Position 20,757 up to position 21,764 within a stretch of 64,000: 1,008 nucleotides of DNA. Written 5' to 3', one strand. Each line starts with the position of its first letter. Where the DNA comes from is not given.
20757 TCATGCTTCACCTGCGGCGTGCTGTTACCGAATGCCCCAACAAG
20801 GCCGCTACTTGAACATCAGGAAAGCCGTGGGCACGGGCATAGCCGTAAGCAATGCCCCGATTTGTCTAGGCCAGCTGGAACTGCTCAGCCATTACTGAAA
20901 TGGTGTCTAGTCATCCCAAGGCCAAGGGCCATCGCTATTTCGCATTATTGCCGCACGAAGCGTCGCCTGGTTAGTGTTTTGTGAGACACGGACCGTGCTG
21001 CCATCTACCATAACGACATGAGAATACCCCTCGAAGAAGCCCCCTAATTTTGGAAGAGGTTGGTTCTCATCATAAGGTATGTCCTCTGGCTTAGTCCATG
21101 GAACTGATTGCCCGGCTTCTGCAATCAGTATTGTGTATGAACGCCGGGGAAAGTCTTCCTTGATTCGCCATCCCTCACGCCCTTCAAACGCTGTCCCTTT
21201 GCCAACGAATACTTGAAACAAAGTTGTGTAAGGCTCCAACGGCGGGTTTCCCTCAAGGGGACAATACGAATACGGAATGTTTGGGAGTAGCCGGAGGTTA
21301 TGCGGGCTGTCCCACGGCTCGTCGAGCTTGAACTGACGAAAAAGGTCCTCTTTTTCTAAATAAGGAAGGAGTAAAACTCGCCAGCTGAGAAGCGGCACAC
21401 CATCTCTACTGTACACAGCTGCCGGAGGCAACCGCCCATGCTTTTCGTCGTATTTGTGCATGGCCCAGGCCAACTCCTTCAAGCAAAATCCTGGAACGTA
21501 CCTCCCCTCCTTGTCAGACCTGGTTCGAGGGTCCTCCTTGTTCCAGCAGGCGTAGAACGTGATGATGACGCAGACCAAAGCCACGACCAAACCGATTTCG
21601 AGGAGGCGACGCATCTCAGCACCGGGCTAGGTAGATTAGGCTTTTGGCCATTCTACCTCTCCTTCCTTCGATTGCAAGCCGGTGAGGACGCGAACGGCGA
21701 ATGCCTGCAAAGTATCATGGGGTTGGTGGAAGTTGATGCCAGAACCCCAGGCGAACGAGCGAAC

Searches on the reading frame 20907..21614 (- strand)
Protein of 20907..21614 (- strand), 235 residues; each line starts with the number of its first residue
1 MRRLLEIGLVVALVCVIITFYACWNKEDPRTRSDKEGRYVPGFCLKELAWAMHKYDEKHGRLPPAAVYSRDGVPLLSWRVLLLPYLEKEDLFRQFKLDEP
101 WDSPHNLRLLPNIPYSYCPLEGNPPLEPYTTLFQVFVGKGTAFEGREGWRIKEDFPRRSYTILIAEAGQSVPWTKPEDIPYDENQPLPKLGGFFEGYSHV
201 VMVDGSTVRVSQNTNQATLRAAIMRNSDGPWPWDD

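Call 8: search_protein_families(library=pfam, max_evalue=0.01, proteins=[window:20907-21614:-])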
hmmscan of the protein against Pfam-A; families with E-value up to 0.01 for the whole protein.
window:20907-21614:- (235 aa): 1 family
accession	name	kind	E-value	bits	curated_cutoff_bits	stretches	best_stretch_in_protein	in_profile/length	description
PF07596.16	SBP_bac_10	-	4.3e-16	60.2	23.3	1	45-119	16-99/268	Protein of unknown function (DUF1559)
